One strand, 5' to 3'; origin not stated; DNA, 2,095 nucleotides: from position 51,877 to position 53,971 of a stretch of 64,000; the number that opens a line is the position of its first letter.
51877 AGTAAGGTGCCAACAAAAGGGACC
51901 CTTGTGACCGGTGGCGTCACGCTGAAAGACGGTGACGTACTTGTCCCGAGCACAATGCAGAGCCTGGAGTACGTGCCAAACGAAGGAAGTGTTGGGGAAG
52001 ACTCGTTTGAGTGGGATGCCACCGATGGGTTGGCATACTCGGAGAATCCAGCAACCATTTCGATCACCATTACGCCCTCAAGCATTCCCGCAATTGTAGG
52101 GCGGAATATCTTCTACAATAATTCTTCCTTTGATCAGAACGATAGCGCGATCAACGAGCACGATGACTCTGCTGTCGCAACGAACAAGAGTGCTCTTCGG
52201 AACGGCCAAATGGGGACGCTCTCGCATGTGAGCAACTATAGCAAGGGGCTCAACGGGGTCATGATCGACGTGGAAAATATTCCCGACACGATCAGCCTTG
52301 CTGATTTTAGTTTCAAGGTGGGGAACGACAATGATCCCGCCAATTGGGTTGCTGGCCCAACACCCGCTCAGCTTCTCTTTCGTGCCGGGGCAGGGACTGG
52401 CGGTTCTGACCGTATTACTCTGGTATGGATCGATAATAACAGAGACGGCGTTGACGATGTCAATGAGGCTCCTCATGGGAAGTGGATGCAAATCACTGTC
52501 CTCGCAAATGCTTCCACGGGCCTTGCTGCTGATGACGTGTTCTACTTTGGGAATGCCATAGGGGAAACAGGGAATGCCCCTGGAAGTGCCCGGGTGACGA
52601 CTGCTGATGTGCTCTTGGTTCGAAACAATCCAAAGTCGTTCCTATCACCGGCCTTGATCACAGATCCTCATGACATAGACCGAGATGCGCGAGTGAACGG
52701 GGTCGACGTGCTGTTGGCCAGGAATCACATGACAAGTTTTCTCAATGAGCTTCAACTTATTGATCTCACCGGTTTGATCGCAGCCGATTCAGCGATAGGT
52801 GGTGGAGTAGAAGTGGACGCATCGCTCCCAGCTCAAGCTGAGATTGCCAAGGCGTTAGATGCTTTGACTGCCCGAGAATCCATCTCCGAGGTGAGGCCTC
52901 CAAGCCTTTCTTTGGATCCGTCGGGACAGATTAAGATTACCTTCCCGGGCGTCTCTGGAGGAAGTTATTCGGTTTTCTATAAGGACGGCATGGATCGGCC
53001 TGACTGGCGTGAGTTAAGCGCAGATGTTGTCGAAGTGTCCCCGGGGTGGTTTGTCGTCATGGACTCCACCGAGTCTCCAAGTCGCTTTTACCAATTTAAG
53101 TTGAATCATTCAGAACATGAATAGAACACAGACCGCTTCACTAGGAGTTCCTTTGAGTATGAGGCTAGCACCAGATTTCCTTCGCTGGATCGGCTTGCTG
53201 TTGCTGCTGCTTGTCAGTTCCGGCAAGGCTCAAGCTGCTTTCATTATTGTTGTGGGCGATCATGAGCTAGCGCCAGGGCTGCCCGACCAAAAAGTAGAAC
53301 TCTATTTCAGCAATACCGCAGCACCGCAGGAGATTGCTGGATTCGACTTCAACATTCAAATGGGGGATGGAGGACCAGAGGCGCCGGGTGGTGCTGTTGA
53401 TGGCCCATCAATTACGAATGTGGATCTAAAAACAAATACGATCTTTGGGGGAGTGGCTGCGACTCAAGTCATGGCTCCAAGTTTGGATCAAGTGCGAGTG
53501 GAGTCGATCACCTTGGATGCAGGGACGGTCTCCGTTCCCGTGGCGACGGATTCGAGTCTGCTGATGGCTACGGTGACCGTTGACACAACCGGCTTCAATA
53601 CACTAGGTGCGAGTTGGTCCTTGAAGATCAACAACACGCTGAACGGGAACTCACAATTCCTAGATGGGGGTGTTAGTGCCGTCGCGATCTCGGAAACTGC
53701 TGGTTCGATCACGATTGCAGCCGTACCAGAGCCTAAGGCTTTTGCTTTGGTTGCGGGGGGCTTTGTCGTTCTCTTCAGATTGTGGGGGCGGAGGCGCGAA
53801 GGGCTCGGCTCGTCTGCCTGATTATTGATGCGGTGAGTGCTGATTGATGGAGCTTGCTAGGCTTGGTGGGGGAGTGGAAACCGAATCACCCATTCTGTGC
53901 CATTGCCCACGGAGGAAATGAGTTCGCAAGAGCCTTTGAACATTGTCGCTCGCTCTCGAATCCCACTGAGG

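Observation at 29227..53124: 23.9-kb single ORF encoding a 7,965-aa secreted giant protein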

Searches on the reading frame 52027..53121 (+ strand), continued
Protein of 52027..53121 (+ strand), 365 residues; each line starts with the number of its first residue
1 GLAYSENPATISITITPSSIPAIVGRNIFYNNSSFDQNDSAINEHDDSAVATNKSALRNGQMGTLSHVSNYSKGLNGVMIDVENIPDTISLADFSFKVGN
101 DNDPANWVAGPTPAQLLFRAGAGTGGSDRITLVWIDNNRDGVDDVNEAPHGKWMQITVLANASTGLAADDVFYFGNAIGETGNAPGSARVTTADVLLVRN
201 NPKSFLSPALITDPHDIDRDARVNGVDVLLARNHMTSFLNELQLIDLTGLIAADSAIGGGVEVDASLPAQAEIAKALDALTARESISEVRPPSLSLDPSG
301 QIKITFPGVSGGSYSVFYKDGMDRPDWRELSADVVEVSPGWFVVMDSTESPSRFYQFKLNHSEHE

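Call 94: search_protein_families(library=ncbifam, proteins=[window:52087-53121:+, L004:10001-11674:+, L040:6644-7672:+, L068:6298-6978:+], max_evalue=0.1)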
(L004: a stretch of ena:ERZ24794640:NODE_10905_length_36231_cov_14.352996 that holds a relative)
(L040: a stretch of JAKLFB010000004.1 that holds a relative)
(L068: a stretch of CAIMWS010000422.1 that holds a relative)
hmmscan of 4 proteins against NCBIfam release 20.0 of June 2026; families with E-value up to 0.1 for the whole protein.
window:52087-53121:+ (345 aa): 1 family
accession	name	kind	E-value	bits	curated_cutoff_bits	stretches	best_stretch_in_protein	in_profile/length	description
TIGR00271.1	TIGR00271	domain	0.058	13.1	146.5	0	36-69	106-139/175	uncharacterized hydrophobic domain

L004:10001-11674:+ (558 aa): 0 families

L040:6644-7672:+ (343 aa): 1 family
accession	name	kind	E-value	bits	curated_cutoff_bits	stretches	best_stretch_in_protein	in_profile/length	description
NF038129.1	PEP_NF038129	equivalog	0.025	14.4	65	0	305-327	167-190/194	NF038129 family PEP-CTERM protein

L068:6298-6978:+ (227 aa): 2 families
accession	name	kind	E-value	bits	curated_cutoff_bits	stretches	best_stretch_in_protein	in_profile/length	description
TIGR02595.1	PEP_CTERM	domain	0.00088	20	16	1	196-221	1-24/24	PEP-CTERM sorting domain-containing protein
NF033554.9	floc_PepA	equivalog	0.012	15.4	80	0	61-219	77-260/261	flocculation-associated PEP-CTERM protein PepA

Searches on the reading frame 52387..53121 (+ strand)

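Call 18: search_protein_families(library=pfam, proteins=[window:52387-53121:+], max_evalue=1)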
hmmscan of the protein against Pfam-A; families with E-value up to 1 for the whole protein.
window:52387-53121:+ (245 aa): 1 family
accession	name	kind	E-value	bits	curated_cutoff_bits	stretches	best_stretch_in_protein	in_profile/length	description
PF00404.24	Dockerin_1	-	0.12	13.1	22.9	1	95-116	2-23/57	Dockerin type I domain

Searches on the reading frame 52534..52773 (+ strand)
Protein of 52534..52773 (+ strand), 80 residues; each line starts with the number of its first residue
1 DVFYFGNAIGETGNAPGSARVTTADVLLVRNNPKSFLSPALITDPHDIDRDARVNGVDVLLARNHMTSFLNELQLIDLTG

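Call 76: search_solved_structures(query=A4, max_evalue=10, show_alignments=3)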
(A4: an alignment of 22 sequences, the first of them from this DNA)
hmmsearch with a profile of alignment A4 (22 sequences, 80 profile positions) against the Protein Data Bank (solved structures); distinct sequences matched with E-value up to 10: 22.
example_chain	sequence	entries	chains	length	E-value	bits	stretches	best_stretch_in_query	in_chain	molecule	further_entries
4fl4_A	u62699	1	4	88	9.2e-06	29.4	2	13-68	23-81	Glycoside hydrolase family 9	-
8x39_A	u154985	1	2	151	0.00026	24.8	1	11-73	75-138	Serine protease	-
8x3a_A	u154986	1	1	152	0.00026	24.8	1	11-73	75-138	Serine protease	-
4cj0_A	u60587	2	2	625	0.0042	20.9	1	13-65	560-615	ENDOGLUCANASE D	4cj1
1clc_A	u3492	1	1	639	0.0046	20.8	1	13-65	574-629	ENDOGLUCANASE CELD; EC: 3.2.1.4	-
2vn5_B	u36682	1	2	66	0.0068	20.2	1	13-73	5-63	ENDOGLUCANASE A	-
3ul4_B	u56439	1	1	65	0.0074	20.1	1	45-64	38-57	Cellulosome enzyme, dockerin type I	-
2vn6_B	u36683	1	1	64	0.0074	20.1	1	13-73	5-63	ENDOGLUCANASE A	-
2mte_A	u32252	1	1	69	0.011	19.6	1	13-65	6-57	Cellulose 1,4-beta-cellobiosidase (reducing end) CelS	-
1daq_A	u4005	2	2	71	0.013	19.4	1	13-65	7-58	ENDOGLUCANASE SS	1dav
2y3n_B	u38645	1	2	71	0.013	19.3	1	13-65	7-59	CELLULOSOMAL FAMILY-48 PROCESSIVE GLYCOSIDE HYDROLASE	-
2b59_B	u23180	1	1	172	0.04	17.7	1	13-67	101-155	Cellulosomal scaffolding protein A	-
5g5d_B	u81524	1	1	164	0.093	16.6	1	13-67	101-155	CELLULOSOMAL-SCAFFOLDING PROTEIN A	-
2yik_A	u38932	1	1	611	0.11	16.4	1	13-64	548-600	ENDOGLUCANASE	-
3kcp_A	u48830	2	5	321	0.12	16.2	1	13-67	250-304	Cellulosomal-scaffolding protein A | Cellulosome anchoring protein cohesin region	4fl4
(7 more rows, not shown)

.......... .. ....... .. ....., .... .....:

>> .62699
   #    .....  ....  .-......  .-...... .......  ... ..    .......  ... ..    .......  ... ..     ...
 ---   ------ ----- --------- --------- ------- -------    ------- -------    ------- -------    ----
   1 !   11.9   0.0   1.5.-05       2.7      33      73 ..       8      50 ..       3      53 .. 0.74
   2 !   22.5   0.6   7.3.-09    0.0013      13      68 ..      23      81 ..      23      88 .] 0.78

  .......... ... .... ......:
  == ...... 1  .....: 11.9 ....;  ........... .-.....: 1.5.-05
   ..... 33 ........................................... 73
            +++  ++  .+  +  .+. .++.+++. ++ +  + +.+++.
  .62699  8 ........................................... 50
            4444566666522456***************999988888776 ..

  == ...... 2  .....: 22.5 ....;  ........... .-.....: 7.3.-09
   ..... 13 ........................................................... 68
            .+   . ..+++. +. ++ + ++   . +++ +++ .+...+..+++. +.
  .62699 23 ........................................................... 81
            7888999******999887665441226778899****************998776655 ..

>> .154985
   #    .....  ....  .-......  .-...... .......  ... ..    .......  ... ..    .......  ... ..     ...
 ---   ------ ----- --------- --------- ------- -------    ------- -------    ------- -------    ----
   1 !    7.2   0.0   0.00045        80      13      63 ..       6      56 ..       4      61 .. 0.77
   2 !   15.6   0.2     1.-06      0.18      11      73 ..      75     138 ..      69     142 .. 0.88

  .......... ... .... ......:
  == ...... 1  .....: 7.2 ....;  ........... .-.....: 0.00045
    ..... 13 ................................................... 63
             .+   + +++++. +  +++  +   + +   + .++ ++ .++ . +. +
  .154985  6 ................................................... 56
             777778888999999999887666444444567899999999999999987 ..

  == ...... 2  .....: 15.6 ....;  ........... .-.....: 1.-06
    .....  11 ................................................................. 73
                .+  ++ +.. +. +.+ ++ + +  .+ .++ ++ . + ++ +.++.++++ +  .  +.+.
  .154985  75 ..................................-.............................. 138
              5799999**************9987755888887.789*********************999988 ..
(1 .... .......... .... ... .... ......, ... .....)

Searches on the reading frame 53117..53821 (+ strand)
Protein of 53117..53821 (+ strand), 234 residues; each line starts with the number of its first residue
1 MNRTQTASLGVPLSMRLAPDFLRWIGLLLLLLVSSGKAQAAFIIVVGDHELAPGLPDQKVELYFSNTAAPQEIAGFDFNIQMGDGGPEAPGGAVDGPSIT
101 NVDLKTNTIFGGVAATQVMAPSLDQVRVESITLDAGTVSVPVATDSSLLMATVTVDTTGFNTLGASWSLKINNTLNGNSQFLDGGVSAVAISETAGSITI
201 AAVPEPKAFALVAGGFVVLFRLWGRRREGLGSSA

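Call 8: search_protein_families(library=pfam, proteins=[window:53117-53821:+], max_evalue=0.001)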
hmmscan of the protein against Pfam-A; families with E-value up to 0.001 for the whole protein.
window:53117-53821:+ (234 aa): 0 families

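Call 44: search_protein_families(library=pfam, proteins=[window:53117-53818:+, P0005], max_evalue=10)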
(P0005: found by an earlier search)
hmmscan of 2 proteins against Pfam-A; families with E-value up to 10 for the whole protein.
window:53117-53818:+ (234 aa): 0 families

P0005 (220 aa): 1 family
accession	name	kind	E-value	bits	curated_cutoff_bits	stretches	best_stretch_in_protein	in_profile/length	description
PF07589.16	PEP-CTERM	-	0.068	13.7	20.7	1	188-213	1-24/24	PEP-CTERM motif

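Call 53: search_protein_representatives(protein=window:53117-53818:+)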
Query: 234 residues. Proteins with E-value up to 0.001 (for the whole library): 849; up to 1e-10: 345; up to 1e-30: 12. The best 150 are listed.
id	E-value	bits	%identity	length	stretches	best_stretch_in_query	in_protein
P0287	1.6e-113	394.3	81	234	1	1-232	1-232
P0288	8.7e-49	182.6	40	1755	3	31-206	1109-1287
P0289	1.5e-40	155.7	46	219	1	23-223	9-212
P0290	3.8e-39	151.1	41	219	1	29-227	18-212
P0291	4.2e-37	144.4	39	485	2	37-221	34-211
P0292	3.5e-36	141.4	38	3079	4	39-204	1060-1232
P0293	1.4e-34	136.2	34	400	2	31-227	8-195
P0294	8.6e-34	133.6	41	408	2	26-184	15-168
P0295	4.1e-33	131.4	39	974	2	36-200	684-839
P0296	1.0e-32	130.1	37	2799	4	38-202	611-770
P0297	1.0e-32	130.0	43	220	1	24-210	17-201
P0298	1.1e-32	129.9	47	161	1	72-228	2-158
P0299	1.1e-30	123.4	42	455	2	35-199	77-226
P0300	1.2e-29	120.0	38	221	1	28-217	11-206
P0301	7.3e-29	117.5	38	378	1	19-201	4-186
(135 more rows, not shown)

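Call 55: search_solved_structures(query=A2, max_evalue=1, show_alignments=2)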
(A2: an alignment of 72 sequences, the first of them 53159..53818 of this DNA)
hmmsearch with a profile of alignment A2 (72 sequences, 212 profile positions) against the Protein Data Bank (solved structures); distinct sequences matched with E-value up to 1: 2.
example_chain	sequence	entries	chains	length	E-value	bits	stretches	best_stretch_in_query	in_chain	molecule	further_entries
26de_W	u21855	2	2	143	0.058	15.6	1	144-199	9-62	Structural protein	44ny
8jn1_L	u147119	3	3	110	0.23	13.7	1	38-72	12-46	Human antibody DENV-115 light chain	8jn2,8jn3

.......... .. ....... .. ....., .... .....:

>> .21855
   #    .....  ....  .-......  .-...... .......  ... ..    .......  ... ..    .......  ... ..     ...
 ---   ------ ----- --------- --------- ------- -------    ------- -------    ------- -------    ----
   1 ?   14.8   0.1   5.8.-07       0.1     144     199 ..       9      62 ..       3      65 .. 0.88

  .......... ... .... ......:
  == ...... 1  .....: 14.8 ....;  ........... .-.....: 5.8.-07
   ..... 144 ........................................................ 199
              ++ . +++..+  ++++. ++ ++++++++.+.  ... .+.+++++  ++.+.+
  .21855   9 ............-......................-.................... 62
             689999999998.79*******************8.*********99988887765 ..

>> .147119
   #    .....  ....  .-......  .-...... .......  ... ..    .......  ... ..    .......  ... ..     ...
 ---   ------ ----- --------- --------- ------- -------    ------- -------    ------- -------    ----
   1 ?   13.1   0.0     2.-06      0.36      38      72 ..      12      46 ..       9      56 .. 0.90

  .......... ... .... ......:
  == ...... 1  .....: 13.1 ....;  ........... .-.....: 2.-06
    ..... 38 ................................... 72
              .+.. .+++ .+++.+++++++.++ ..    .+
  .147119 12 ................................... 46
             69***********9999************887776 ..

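Call 56: search_protein_families(library=pfam, alignment_id=A2, max_evalue=0.01)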
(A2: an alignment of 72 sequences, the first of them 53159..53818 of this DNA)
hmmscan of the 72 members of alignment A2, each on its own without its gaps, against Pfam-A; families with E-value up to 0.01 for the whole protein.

A. member 1, window:53159-53818:+ (220 aa): 0 families

B. families by the number of members that match (of 72 scanned): 1 family
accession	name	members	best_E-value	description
PF07589.16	PEP-CTERM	24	8.2e-08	PEP-CTERM motif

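Call 64: predict_structure(alignment_id=A2)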
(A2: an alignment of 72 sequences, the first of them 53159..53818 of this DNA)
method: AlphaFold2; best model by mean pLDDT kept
length: 220 residues; sequences in the alignment: 72
mean_pLDDT: 92.7   pTM: 0.80
mean pLDDT of the five models: 92.7, 92.6, 92.2, 91.9, 91.8
residues with pLDDT >= 90: 175; 70-90: 38; 50-70: 6; < 50: 1
segments of 3 or more residues with pLDDT < 50: none
pLDDT, mean of each block of 10 residues (from residue 1): 79 90 80 96 98 95 98 96 98 97 96 98 95 95 97 97 96 94 91 83 95 77
secondary structure, 60 per line:
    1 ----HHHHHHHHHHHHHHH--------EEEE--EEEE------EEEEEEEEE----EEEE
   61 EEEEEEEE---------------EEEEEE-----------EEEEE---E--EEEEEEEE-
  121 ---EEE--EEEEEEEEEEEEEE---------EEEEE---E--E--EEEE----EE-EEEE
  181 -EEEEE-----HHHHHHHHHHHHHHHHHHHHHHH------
elements in order: H5-19 E28-31 E34-37 E44-52 E57-68 E84-89 E101-105 E112-119 E124-126 E129-142 E152-156 E166-169 E177-180 E182-186 H192-214

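Call 91: find_encoding_contigs(protein=P0287, flank=10000, max_places=4)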
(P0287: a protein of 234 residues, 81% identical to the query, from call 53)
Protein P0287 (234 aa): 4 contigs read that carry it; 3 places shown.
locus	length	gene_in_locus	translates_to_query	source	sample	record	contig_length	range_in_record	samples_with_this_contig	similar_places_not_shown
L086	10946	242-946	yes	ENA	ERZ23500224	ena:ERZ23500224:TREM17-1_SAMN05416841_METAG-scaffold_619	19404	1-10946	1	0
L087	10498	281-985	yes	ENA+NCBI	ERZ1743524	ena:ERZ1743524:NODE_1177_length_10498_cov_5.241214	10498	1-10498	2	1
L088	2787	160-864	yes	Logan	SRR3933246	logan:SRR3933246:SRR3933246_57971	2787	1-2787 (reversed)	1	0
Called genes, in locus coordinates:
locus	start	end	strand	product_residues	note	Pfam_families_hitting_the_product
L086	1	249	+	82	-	?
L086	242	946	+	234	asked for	-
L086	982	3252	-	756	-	PF07494:Reg_prop (faint), PF07495:Y_Y_Y, PF07730:HisKA_3, PF02518:HATPase_c, PF13581:HATPase_c_2 (weak)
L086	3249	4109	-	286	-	PF07494:Reg_prop (faint)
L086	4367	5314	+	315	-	PF03306:AAL_decarboxy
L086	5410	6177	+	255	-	PF23441:SDR, PF00106:adh_short, PF08659:KR, PF13561:adh_short_C2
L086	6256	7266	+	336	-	PF15902:Sortilin-Vps10 (faint), PF25852:DUF6242_C (faint)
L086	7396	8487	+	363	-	-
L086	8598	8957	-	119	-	PF00856:SET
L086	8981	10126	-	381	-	PF13088:BNR_2, PF13859:BNR_3 (faint)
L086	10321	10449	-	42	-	-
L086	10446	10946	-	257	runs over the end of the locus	-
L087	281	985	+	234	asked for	-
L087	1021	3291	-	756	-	PF07494:Reg_prop (faint), PF07495:Y_Y_Y, PF07730:HisKA_3, PF02518:HATPase_c, PF13581:HATPase_c_2 (weak)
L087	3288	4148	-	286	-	PF07494:Reg_prop (faint)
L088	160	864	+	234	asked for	-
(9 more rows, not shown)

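Call 94: search_protein_families(library=ncbifam, proteins=[window:53117-53818:+], max_evalue=0.1)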
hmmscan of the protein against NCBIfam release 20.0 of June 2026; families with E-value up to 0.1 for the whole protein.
window:53117-53818:+ (234 aa): 7 families
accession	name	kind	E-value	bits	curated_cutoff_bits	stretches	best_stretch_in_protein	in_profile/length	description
NF038126.1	PEP_CTERM_FxDxF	subfamily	5.2e-06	26.8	50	1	152-227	81-165/165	FxDxF family PEP-CTERM protein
NF038129.1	PEP_NF038129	equivalog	9.3e-05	22.3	65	1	154-226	125-193/194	NF038129 family PEP-CTERM protein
NF033554.9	floc_PepA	equivalog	0.0014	18.4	80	1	92-219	139-253/261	flocculation-associated PEP-CTERM protein PepA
NF038124.1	PEP_CTERM_TLD_A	exception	0.0094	15.5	100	1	160-226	166-234/235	PEP_CTERM-anchored TLD domain-containing protein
NF005159.0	PRK06635.2-3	equivalog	0.01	14.9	379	1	100-158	63-121/406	aspartate kinase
NF038120.1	PEP_CTERM_QFxxD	subfamily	0.036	13.9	80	0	198-225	188-212/215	NF038120 family PEP-CTERM protein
NF038118.1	PEP_CTERM_CCXG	equivalog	0.061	13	90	0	198-221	171-194/199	CCXG family PEP-CTERM protein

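Call 97: find_related_loci(query=A6, collection=metagenome_contigs, flank=4000)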
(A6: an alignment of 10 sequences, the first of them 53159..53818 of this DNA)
Query A6 (220 aa) in metagenome_contigs; peptide patterns used: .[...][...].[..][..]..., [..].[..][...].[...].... (x = any residue, [..] = any of these).
397 stretches matched a pattern; 84 encode a relative of the query (tblastn E <= 1e-3); the best 80 are kept; 80 distinct loci.
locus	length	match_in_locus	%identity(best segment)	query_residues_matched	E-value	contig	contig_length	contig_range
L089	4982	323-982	83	1-220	3e-118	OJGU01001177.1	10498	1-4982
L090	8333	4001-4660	82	1-220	5e-117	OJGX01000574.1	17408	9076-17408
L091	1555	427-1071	80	1-215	1e-122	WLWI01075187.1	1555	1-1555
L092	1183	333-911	71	22-214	5e-90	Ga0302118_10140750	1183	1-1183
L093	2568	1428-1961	41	23-209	1e-28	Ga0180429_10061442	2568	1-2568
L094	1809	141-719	35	9-188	1e-24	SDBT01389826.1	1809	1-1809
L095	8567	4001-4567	35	25-213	2e-24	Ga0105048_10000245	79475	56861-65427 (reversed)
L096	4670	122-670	36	11-206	2e-23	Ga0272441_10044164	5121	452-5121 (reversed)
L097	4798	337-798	40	23-192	6e-23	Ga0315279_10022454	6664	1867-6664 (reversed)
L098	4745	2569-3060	38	15-194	6e-23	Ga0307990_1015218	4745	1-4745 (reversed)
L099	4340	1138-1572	40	30-191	2e-22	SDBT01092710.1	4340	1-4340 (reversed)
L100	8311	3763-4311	39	15-213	3e-22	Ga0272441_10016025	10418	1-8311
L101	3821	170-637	40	24-192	5e-22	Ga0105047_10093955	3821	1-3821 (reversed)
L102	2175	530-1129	34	13-213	2e-21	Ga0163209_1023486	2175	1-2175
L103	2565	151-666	38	11-191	2e-20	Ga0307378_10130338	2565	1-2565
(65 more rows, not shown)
